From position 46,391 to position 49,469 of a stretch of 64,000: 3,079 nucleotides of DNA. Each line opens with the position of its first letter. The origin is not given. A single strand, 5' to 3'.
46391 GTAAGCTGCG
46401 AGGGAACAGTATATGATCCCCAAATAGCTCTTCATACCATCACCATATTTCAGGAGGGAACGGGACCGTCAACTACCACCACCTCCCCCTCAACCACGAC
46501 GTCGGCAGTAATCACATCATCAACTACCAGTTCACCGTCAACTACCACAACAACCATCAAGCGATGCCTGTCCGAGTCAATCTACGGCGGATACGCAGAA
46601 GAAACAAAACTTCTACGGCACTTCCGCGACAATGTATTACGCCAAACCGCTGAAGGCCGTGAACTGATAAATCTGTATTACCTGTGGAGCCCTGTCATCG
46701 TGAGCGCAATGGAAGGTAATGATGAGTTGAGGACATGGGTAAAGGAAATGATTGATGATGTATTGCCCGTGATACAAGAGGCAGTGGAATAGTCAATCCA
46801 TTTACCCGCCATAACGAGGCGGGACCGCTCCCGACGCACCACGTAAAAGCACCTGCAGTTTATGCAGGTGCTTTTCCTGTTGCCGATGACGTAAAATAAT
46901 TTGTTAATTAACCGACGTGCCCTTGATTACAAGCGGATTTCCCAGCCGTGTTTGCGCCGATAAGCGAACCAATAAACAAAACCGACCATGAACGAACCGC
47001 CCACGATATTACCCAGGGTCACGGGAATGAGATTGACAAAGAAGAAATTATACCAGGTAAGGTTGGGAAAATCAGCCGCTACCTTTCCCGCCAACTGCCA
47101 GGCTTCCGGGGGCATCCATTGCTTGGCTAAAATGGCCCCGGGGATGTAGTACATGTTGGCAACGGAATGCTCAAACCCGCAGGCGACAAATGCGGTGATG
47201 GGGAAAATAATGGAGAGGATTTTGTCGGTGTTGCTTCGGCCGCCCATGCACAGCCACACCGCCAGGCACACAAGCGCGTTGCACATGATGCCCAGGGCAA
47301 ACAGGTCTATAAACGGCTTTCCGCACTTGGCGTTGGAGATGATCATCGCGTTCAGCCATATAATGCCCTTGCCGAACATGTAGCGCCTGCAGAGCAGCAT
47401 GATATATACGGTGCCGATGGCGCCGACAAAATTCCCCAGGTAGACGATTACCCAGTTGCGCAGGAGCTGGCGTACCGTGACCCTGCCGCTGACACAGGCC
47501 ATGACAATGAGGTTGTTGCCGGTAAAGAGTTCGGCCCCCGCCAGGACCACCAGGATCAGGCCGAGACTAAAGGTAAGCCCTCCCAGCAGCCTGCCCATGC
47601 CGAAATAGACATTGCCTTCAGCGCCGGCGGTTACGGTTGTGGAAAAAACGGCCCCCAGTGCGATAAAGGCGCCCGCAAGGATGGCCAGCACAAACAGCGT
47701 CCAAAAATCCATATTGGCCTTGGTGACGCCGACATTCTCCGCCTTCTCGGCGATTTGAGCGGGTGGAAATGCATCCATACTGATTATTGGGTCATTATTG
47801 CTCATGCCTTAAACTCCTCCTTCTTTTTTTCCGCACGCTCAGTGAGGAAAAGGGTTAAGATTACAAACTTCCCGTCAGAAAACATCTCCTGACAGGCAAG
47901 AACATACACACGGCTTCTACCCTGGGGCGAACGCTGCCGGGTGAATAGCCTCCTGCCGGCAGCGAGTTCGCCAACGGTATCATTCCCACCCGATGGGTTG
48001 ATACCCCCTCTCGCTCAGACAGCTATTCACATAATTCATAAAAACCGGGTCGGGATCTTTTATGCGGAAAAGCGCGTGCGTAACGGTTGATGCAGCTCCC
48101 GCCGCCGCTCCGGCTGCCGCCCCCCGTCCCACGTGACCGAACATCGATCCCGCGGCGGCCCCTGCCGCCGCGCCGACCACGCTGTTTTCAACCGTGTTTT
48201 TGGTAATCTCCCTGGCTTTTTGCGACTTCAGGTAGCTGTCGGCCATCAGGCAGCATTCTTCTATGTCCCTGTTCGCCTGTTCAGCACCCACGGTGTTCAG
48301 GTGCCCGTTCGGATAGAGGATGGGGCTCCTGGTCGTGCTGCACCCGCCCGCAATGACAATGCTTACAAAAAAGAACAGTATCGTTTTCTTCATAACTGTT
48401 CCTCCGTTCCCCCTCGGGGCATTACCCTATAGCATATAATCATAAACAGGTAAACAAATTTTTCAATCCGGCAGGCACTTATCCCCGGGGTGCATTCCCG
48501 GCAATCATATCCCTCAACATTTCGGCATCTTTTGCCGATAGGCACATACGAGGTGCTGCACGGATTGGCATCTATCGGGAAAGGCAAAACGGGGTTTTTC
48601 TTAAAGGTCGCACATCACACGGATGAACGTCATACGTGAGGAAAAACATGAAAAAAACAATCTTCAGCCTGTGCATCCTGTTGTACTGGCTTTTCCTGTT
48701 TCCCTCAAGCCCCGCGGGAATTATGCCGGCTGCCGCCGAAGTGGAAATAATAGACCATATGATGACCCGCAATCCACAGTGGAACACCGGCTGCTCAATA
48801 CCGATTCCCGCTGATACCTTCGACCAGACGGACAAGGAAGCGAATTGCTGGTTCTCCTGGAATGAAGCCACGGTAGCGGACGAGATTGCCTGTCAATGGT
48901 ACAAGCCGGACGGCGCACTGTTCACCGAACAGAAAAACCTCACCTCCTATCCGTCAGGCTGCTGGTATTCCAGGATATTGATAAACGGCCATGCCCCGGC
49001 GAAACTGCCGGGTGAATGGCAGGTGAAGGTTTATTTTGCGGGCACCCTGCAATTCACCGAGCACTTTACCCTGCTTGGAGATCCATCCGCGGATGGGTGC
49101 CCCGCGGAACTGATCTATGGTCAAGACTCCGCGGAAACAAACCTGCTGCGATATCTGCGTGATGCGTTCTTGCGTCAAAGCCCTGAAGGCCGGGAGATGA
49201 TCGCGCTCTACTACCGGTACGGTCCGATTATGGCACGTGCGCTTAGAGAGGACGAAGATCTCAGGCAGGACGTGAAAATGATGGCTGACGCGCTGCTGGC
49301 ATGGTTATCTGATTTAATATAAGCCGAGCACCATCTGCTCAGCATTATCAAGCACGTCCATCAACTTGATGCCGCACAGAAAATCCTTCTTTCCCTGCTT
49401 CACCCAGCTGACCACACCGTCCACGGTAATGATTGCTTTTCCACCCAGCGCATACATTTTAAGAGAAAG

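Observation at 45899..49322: Two unrelated secreted proteins share a roughly 70-aa C-terminal domain I do not recognise; one has a cohesin-like body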

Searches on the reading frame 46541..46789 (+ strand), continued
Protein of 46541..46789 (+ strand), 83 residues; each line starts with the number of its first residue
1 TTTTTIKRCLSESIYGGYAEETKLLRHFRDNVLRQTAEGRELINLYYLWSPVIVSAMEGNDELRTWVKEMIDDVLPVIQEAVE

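Call 83: search_dna_similar(query=window:46565-46789:+, collection=phages, mode=protein, max_evalue=0.01, max_rows=20)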
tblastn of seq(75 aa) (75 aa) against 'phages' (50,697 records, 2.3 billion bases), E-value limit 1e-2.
Records with a match: 1; places in all: 1; records where one place covers at least 80% of the query: 1.
Best place of each record, by identity: <60% 1.
By first word of the organism name: Clostridioides 1.
By host as written in the record: - 1.
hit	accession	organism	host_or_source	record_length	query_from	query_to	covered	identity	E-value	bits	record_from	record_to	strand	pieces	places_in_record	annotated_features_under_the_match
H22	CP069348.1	Clostridioides phage pCD1602_4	water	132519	2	64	84%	34.4%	3e-4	42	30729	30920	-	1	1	record has no annotation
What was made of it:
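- Tried and rejected: The phage collection gave one weak hit (call 83).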

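Call 87: fold_search(model_id=the predicted structure, library=viral)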
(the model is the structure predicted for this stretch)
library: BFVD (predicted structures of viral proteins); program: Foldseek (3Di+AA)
matches with E <= 10: 12; with E <= 0.001: 0
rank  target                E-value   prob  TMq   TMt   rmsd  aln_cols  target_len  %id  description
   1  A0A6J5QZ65            3.4e+00  0.51  0.60  0.12   3.6        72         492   12  Intramolecular chaperone auto-processing domain containing protein [uncultured Caudovirales phage]
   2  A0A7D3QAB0            5.9e+00  0.09  0.40  0.13   6.5        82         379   20  (no name in the UniProt tables at hand)
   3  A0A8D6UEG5            6.2e+00  0.13  0.40  0.27  15.7        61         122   18  Uncharacterized protein [Enterococcus phage Porthos]
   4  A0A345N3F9            6.9e+00  0.08  0.36  0.32  14.4        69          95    9  (no name in the UniProt tables at hand)
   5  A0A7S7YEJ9            7.3e+00  0.04  0.27  0.19  13.0        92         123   10  Uncharacterized protein [Medusavirus stheno T3]
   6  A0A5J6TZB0            7.7e+00  0.10  0.43  0.37   5.5        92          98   15  (no name in the UniProt tables at hand)
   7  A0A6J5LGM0            7.7e+00  0.06  0.34  0.34   5.8        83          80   13  Uncharacterized protein [uncultured Caudovirales phage]
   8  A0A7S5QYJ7            7.7e+00  0.06  0.34  0.34   6.0        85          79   20  (no name in the UniProt tables at hand)
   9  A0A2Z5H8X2            7.7e+00  0.04  0.28  0.20  17.4        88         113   16  Uncharacterized protein [Pseudomonas phage phCDa]
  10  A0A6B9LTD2            8.6e+00  0.08  0.36  0.34  10.4        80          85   11  Uncharacterized protein [Escherichia phage vB_EcoS_XY3]
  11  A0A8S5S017            8.6e+00  0.05  0.28  0.25   4.5        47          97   17  Uncharacterized protein [Myoviridae sp. ctNQV2]
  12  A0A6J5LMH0            8.6e+00  0.04  0.30  0.11   9.8       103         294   16  Uncharacterized protein [uncultured Caudovirales phage]
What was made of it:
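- On Phage C-terminal intramolecular chaperone / Peptidase_S74: The BFVD fold match is E 3.4, not significant (call 87).
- The match is not significant (E 3.4, prob 0.51, TM-query 0.60, rmsd 3.6 A over 72 columns; call 87).
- Tried and rejected: Against BFVD it gave only non-significant hits (call 87).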

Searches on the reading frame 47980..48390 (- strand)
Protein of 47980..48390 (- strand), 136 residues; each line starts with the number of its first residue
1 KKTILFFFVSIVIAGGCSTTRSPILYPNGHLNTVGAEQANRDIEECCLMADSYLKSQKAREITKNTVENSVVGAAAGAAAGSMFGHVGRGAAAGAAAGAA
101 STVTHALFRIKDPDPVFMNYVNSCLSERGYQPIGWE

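Call 9: search_protein_families(library=pfam, proteins=[window:47980-48390:-], max_evalue=0.01)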
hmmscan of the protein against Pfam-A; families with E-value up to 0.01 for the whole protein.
window:47980-48390:- (136 aa): 7 families
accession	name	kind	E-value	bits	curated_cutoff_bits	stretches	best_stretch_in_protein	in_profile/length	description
PF13441.11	Gly-zipper_YMGG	-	4e-06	26.9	28.9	1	65-100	2-37/45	YMGG-like Gly-zipper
PF13436.11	Gly-zipper_OmpA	-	5.8e-06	26.4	27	1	67-100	5-38/44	Glycine-zipper domain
PF21724.2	DUF6861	-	0.00041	20.3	28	1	60-100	37-75/194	Family of unknown function (DUF6861)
PF05433.20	Rick_17kDa_Anti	-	0.0013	19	24.2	1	70-100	3-37/43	Glycine zipper 2TM domain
PF13488.11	Gly-zipper_Omp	-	0.0022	18.3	25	1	70-100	3-33/46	Glycine zipper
PF05818.17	TraT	-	0.0046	17.2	31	1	51-106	73-128/214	Enterobacterial TraT complement resistance protein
PF10439.15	Bacteriocin_IIc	-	0.0082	16.6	27.1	1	64-100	22-58/59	Bacteriocin class II with double-glycine leader peptide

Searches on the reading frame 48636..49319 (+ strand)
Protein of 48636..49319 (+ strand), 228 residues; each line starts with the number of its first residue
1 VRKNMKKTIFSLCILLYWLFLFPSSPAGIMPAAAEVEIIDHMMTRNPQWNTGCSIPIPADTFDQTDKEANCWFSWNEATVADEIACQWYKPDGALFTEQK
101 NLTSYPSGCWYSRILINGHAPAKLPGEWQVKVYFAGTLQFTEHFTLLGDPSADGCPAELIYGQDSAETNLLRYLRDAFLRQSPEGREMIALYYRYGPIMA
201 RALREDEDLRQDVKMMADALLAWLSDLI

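Call 4: search_protein_families(library=pfam, proteins=[window:48636-49319:+], max_evalue=1)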
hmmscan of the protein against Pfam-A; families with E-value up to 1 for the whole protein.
window:48636-49319:+ (228 aa): 0 families

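Call 5: search_protein_families(library=ncbifam, proteins=[window:48636-49319:+], max_evalue=1)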
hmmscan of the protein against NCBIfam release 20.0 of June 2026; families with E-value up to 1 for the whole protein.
window:48636-49319:+ (228 aa): 1 family
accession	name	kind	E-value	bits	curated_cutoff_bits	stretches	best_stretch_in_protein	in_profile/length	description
NF041770.1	CFI_box_CTERM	domain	5.4e-12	45.4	40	1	159-219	6-67/69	CFI-box-CTERM domain-containing protein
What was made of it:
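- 49098..49322 (+): Protein B CFI-box-CTERM domain (begins at Cys155 of the 228-aa numbering) plus stop codon. NF041770 scores 45.4 bits (cut-off 40) (call 5).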

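Call 16: find_homologous_proteins(query=window:48636-49319:+, max_evalue=0.001)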
Query window:48636-49319:+ (228 aa): 16 proteins with E <= 0.001 among 446 candidates.
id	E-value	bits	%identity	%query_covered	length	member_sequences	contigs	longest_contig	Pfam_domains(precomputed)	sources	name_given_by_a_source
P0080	9.6e-148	508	96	97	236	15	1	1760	-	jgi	-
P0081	2.9e-121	421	80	97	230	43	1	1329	-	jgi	-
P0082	1.2e-117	410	78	96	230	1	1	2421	-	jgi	jgi:hypothetical protein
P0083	2.8e-109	382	73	97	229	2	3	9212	-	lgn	-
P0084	1.1e-108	380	73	96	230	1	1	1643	-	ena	-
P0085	4.8e-108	378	73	96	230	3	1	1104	-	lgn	-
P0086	2.3e-106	373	71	96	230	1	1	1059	-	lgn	-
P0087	5.1e-106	372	72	96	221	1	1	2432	-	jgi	-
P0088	3.8e-103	362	70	96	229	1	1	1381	-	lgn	-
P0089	1.1e-101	357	70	96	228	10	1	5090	-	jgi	-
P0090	2.0e-98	347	67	96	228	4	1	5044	-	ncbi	-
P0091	2.5e-98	346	67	97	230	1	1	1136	-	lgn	-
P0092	2.6e-98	346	66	95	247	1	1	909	-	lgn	-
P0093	2.3e-97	343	69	90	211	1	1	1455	-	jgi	jgi:hypothetical protein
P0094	9.2e-89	315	59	98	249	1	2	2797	-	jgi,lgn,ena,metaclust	metaclust:\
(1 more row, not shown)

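Call 62: search_solved_structures(query=A6, max_evalue=1)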
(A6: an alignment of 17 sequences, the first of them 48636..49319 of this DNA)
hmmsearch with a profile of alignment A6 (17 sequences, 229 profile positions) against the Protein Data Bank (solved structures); distinct sequences matched with E-value up to 1: 3.
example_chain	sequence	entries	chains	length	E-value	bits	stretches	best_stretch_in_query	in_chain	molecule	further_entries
8h2c_A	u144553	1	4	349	0.18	14.3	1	74-130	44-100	Pseudaminic acid synthase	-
5j11_C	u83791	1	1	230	0.44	13.1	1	110-177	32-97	Cytokine receptor-like factor 2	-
1mp9_A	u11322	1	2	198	0.89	12.1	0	180-219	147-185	TATA-binding protein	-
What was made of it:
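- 48738..49097 (+): Protein B body, about 120 aa with four invariant Cys; no family assignment. No PDB sequence match (call 62).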

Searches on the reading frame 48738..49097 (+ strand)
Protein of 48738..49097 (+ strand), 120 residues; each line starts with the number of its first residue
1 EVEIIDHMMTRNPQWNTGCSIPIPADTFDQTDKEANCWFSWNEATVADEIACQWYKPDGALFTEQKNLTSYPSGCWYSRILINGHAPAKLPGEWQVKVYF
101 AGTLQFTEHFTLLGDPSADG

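Call 35: search_protein_families(library=pfam, proteins=[window:48738-49097:+], max_evalue=10)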
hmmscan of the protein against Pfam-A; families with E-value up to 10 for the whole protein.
seq(120 aa): 1 family
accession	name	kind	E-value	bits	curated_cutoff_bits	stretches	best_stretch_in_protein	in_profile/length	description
PF02638.21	GHL10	-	0.11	12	27.9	1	16-67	234-273/311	Glycosyl hydrolase-like 10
